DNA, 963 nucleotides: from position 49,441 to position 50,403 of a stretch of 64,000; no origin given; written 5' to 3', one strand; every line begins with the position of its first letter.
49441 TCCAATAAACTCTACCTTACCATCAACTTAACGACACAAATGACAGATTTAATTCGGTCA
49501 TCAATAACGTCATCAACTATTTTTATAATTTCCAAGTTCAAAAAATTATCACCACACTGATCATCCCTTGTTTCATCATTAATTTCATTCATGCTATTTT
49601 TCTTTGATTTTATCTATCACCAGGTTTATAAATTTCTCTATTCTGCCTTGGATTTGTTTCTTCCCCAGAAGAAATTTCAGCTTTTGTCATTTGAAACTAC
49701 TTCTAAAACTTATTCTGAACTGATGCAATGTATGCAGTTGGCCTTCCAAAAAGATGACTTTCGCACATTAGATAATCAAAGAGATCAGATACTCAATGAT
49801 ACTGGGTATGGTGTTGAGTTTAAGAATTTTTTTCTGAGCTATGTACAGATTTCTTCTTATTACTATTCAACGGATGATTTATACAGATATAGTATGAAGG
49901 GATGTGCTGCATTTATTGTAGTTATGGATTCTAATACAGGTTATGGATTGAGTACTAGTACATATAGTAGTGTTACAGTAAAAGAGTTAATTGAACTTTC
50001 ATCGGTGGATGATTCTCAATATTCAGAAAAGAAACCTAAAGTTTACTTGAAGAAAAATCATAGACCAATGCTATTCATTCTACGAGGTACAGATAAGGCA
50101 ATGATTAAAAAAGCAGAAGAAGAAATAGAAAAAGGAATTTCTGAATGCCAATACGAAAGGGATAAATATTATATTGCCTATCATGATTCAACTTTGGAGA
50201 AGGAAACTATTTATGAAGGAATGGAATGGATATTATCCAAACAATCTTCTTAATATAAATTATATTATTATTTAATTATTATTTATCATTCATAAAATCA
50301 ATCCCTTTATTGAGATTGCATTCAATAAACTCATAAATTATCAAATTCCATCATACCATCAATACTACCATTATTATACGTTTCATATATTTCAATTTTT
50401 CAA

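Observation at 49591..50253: Ras-like fold with all nucleotide-binding motifs degraded (pseudo-GTPase)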

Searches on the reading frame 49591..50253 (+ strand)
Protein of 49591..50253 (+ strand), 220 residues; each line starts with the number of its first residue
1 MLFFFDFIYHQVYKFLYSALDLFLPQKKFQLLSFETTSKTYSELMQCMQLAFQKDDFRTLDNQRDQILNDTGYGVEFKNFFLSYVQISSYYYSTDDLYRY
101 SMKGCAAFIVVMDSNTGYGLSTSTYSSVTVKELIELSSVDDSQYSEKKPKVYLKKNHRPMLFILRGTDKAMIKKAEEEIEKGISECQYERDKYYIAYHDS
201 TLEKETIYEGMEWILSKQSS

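Call 4: search_protein_families(library=pfam, proteins=[window:49591-50253:+], max_evalue=10)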
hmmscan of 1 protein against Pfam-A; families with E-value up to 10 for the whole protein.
window:49591-50253:+ (220 aa): 0 families

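Call 5: search_solved_structures(query=window:49591-50250:+, max_evalue=10, show_alignments=3)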
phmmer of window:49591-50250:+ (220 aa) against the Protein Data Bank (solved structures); distinct sequences matched with E-value up to 10: 2.
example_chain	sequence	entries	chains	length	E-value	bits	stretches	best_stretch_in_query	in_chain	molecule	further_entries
2pfb_A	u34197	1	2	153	0.19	14.7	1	3-48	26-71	Transcriptional regulator OhrR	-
2pex_A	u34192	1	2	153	0.2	14.7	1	3-49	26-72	Transcriptional regulator OhrR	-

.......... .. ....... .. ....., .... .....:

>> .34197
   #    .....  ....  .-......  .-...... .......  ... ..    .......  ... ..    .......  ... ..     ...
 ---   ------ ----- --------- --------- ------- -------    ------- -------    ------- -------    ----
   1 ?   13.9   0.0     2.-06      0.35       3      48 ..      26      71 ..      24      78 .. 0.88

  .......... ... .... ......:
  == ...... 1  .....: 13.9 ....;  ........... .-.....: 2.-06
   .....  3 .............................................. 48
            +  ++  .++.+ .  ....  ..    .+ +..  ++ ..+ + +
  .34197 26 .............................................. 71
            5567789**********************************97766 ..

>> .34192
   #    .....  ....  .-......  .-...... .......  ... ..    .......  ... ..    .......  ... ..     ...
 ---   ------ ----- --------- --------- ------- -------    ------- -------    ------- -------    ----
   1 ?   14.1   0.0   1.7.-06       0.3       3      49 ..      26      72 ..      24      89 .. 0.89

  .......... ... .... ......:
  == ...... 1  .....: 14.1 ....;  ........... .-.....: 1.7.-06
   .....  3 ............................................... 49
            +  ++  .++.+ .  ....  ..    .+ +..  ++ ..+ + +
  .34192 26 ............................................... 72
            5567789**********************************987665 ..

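Call 6: search_protein_families(library=ncbifam, proteins=[window:49591-50253:+], max_evalue=10)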
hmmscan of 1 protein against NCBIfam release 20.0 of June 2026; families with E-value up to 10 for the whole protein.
window:49591-50253:+ (220 aa): 0 families

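Call 7: find_homologous_proteins(query=window:49591-50250:+, max_evalue=0.01)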
Query window:49591-50250:+ (220 aa): 1 proteins with E <= 0.01 among 137 candidates.
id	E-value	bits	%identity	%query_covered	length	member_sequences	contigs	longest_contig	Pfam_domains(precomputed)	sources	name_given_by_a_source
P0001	1.2e-139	481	100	100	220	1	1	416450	-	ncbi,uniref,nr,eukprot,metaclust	ncbi:hypothetical protein NAEGRDRAFT_80422 [Naegleria gruberi]|uniref:Uncharacterized protein n=1 Ta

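Call 13: find_encoding_contigs(protein=P0001, flank=10000, max_places=4)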
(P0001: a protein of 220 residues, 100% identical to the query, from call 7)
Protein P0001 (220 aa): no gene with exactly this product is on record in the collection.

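Call 16: predict_structure(protein=window:49591-50250:+)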
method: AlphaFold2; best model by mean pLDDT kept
length: 220 residues; sequences in the alignment: 1
mean_pLDDT: 47.2   pTM: 0.46
mean pLDDT of the five models: 47.2, 42.2, 42.0, 41.8, 29.3
residues with pLDDT >= 90: 0; 70-90: 22; 50-70: 60; < 50: 138
segments of 3 or more residues with pLDDT < 50: 1-63, 72-107, 117-126, 137-156, 202-205
pLDDT, mean of each block of 10 residues (from residue 1): 38 37 29 35 45 41 50 45 35 31 41 50 41 54 36 44 65 74 74 67 52 53
secondary structure, 60 per line:
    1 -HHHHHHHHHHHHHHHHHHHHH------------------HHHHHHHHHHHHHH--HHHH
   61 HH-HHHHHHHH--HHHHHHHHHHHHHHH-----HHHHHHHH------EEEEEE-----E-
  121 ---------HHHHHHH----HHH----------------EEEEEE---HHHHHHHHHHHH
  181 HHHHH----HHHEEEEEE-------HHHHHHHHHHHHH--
elements in order: H2-22 H41-54 H57-62 H64-71 H74-88 H94-101 E108-113 H130-136 E160-165 H169-185 E193-198 H206-218

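Call 17: search_protein_representatives(protein=window:49591-50250:+)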
Query: 220 residues. Proteins with E-value up to 0.001 (for the whole library): 4; up to 1e-10: 1; up to 1e-30: 1. The best 4 are listed.
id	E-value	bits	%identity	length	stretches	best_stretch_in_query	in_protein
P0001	3.8e-140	480.7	100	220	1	1-220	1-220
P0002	3.9e-09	52.9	30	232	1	7-219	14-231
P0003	5.8e-07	45.9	29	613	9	86-120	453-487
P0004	1.5e-05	41.3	29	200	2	10-113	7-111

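Call 20: find_homologous_proteins(query=A1, max_evalue=1)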
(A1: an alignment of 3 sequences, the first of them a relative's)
Query A1 (3 sequences) (220 aa, profile of the alignment): 6 proteins with E <= 1 among 1541 candidates.
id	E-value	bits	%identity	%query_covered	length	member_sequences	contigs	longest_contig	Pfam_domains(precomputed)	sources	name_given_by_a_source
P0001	8.9e-100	351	100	100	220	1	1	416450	-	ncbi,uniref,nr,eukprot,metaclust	ncbi:hypothetical protein NAEGRDRAFT_80422 [Naegleria gruberi]|uniref:Uncharacterized protein n=1 Ta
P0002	5.7e-94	332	28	95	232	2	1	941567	-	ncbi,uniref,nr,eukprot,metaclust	ncbi:predicted protein [Naegleria gruberi]|uniref:Predicted protein n=1 Tax=Naegleria gruberi TaxID=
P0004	2.1e-77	278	25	92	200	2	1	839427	-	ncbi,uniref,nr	ncbi:hypothetical protein FDP41_001921 [Naegleria fowleri]|uniref:Uncharacterized protein n=1 Tax=Na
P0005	6.9e-59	217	24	96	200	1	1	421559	-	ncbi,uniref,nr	ncbi:hypothetical protein C9374_009312 [Naegleria lovaniensis]|uniref:Uncharacterized protein n=1 Ta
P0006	8.1e-36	142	25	98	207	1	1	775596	-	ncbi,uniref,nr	ncbi:hypothetical protein C9374_013981 [Naegleria lovaniensis]|uniref:Uncharacterized protein n=1 Ta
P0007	4.7e-34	136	26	96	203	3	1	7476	-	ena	-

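Call 22: search_solved_structures(query=A2, max_evalue=10, show_alignments=4)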
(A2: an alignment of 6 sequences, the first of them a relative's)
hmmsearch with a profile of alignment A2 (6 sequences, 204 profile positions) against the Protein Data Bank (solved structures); distinct sequences matched with E-value up to 10: 59.
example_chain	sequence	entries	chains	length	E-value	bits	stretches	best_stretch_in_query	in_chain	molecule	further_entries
6pta_A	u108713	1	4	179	3.4e-06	29.9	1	72-198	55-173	ADP-ribosylation factor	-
5uf8_A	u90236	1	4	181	1e-05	28.4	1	72-199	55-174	Potential ADP-ribosylation factor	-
3lrp_A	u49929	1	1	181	3.5e-05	26.6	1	72-200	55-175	ADP-ribosylation factor 1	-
9u9r_R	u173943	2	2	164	6.2e-05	25.8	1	72-198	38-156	ADP-ribosylation factor 1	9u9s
6ii6_C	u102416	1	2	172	6.2e-05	25.8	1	72-199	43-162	ADP-ribosylation factor 3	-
6cri_C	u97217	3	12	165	6.3e-05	25.8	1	72-198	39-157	ADP-ribosylation factor 1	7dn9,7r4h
7wqy_A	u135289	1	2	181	6.4e-05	25.8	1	72-199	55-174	ARF1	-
1j2j_A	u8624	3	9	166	6.4e-05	25.8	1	72-198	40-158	ADP-ribosylation factor 1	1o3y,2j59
1r8s_A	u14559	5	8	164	6.5e-05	25.8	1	72-198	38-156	ADP-ribosylation factor 1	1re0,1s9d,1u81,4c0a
1z6x_A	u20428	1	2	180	6.5e-05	25.8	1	72-199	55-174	ADP-ribosylation factor 4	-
7dn8_D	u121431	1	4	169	6.8e-05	25.7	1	72-198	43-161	ADP-ribosylation factor 1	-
7mge_E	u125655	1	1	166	6.9e-05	25.7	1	72-198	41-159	ADP-ribosylation factor 1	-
9rtw_E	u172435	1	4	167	6.9e-05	25.7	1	72-198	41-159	ADP-ribosylation factor 1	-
4hmy_C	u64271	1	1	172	6.9e-05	25.7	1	72-198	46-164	ADP-ribosylation factor 1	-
8p50_B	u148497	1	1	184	6.9e-05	25.7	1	72-199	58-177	ADP-ribosylation factor 3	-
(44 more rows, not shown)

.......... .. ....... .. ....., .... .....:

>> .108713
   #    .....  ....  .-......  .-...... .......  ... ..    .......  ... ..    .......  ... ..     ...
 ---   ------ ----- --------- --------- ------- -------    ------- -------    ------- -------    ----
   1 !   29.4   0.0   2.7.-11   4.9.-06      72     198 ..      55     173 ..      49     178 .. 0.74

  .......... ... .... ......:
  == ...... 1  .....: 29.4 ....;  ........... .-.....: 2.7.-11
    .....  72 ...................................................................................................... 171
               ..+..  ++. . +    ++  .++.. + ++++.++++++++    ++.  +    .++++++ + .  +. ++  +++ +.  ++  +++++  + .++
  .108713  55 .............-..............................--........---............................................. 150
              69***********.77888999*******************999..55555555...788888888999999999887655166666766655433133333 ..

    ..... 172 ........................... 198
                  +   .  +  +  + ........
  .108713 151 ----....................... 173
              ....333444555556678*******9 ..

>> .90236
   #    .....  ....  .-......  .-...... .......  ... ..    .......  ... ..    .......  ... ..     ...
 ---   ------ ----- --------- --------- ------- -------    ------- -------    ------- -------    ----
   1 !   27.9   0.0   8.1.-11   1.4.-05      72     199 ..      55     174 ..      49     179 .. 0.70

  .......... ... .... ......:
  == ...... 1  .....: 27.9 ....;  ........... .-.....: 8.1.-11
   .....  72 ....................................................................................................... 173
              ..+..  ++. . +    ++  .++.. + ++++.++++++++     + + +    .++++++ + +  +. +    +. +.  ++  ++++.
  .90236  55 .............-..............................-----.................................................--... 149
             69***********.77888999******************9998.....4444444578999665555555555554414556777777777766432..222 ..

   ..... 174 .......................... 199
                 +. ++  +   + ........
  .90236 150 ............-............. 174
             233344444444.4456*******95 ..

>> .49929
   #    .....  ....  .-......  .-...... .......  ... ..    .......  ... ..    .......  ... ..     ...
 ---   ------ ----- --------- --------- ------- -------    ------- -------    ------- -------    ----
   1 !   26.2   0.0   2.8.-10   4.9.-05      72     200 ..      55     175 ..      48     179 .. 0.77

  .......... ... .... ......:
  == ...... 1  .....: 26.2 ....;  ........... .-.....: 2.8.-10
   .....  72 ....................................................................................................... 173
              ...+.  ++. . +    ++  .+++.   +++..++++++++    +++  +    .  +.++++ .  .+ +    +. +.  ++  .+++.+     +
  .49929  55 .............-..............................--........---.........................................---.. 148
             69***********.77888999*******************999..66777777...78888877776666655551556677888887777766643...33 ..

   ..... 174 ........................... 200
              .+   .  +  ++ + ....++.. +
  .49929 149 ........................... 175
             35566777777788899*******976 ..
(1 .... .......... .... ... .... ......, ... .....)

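Call 23: search_protein_families(library=pfam, alignment_id=A2, max_evalue=10)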
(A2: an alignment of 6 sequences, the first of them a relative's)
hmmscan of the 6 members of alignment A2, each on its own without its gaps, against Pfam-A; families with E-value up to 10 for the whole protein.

A. member 1, P0001 (220 aa): 0 families

B. families by the number of members that match (of 6 scanned): 3 families
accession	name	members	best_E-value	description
PF01713.27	Smr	1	0.0096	Smr domain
PF00025.27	Arf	1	0.017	ADP-ribosylation factor family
PF10357.16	WH_KIN17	1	0.037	KIN17 WH-like domain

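Call 28: find_homologous_proteins(query=A2, max_evalue=10)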
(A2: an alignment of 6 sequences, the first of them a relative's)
Query A2 (6 sequences) (220 aa, profile of the alignment): 5 proteins with E <= 10 among 1349 candidates.
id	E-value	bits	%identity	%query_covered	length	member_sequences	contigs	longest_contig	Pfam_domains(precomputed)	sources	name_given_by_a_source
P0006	5.9e-89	315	25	98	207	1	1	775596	-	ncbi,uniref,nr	ncbi:hypothetical protein C9374_013981 [Naegleria lovaniensis]|uniref:Uncharacterized protein n=1 Ta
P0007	1.9e-88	313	26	96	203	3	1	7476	-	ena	-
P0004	3.0e-86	306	25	92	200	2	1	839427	-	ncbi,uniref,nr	ncbi:hypothetical protein FDP41_001921 [Naegleria fowleri]|uniref:Uncharacterized protein n=1 Tax=Na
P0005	6.3e-84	299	24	96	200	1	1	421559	-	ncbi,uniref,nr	ncbi:hypothetical protein C9374_009312 [Naegleria lovaniensis]|uniref:Uncharacterized protein n=1 Ta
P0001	1.1e-65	239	100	100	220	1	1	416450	-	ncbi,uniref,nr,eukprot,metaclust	ncbi:hypothetical protein NAEGRDRAFT_80422 [Naegleria gruberi]|uniref:Uncharacterized protein n=1 Ta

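Call 30: find_encoding_contigs(protein=P0004, flank=8000, max_places=2)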
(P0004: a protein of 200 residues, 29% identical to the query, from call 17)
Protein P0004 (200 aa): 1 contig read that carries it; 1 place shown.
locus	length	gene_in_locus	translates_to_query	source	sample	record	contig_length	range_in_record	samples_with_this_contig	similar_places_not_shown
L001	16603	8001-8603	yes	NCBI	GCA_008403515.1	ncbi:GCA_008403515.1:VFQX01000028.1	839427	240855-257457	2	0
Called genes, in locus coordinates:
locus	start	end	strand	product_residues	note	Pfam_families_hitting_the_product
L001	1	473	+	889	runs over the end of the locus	-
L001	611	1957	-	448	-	-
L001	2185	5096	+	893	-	-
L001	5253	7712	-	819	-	PF00009:GTP_EFTU, PF22042:EF-G_D2, PF03144:GTP_EFTU_D2 (weak), PF14492:EFG_III, PF16658:RF3_C, PF03764:EFG_IV (weak), PF00679:EFG_C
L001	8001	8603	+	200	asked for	-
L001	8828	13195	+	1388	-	PF25390:WD40_RLD, PF00415:RCC1, PF13540:RCC1_2, PF25390:WD40_RLD, PF00415:RCC1, PF13540:RCC1_2, PF00415:RCC1, PF24681:Kelch_KLHDC2_KLHL20_DRC7, +3 more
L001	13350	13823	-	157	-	-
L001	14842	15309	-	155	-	PF06140:Ifi-6-16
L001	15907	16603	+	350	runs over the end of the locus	PF07289:BBL5, PF11605:Vps36_ESCRT-II (faint), PF14470:bPH_3 (weak)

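Call 31: find_encoding_contigs(protein=P0007, flank=8000, max_places=2)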
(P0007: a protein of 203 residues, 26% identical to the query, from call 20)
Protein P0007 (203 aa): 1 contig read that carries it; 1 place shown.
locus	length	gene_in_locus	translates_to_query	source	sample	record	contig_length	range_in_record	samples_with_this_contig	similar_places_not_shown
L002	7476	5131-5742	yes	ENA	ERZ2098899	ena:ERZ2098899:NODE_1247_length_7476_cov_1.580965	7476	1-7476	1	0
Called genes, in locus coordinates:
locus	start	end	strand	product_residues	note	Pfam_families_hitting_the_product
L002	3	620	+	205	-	?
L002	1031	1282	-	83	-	-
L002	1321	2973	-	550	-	-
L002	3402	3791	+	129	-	PF00085:Thioredoxin, PF04756:OST3_OST6 (weak)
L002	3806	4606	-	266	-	-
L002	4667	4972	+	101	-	-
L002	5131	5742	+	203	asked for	-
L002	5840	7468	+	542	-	PF02214:BTB_2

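Call 32: find_encoding_contigs(protein=P0006, flank=8000, max_places=2)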
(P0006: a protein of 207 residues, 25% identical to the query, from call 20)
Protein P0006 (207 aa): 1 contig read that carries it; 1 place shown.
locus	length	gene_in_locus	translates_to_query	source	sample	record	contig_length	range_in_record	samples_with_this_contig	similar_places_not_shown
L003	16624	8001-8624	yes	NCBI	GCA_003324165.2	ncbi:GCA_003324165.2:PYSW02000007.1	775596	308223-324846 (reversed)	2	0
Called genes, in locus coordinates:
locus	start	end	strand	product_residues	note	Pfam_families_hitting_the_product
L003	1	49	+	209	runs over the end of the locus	PF09851:SHOCT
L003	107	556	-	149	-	PF08510:PIG-P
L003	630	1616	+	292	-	PF04078:Rcd1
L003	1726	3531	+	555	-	PF00928:Adap_comp_sub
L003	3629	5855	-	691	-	PF07974:EGF_2 (faint), PF23301:EGF_PEAR1L (faint)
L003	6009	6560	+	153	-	PF00085:Thioredoxin, PF08534:Redoxin (weak), PF13098:Thioredoxin_2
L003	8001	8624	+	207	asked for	-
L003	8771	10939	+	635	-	PF02214:BTB_2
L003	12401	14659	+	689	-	PF04069:OpuAC (weak), PF00211:Guanylate_cyc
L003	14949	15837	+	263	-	PF00753:Lactamase_B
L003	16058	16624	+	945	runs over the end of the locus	PF01344:Kelch_1 (faint), PF24681:Kelch_KLHDC2_KLHL20_DRC7, PF24981:Beta-prop_ATRN-LZTR1, PF13415:Beta-prop_FBX42, PF13854:Kelch_HCF (weak), PF13415:Beta-prop_FBX42, PF24981:Beta-prop_ATRN-LZTR1 (weak), PF05517:p25-alpha (weak), +3 more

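Call 33: find_encoding_contigs(protein=P0005, flank=8000, max_places=2)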
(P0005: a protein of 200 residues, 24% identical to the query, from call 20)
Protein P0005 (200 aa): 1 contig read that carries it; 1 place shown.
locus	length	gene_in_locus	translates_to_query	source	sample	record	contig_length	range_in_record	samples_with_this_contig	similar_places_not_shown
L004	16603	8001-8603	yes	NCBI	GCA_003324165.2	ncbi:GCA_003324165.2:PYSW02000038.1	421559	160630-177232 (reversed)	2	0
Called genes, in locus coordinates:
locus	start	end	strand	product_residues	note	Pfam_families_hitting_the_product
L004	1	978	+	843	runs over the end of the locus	-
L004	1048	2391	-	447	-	PF10197:Cir_N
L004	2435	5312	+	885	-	-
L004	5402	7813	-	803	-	PF00009:GTP_EFTU, PF22042:EF-G_D2, PF03144:GTP_EFTU_D2 (weak), PF14492:EFG_III, PF16658:RF3_C, PF03764:EFG_IV (weak), PF00679:EFG_C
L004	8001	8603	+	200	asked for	-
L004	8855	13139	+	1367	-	PF25390:WD40_RLD, PF00415:RCC1, PF13540:RCC1_2, PF00415:RCC1, PF13540:RCC1_2 (weak), PF00415:RCC1, PF13540:RCC1_2, PF24681:Kelch_KLHDC2_KLHL20_DRC7, +2 more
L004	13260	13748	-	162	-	-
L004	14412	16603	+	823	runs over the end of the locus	PF13625:Helicase_C_3, PF00270:DEAD, PF04851:ResIII, PF16203:ERCC3_RAD25_C, PF00271:Helicase_C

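Call 34: find_encoding_contigs(protein=P0002, flank=8000, max_places=2)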
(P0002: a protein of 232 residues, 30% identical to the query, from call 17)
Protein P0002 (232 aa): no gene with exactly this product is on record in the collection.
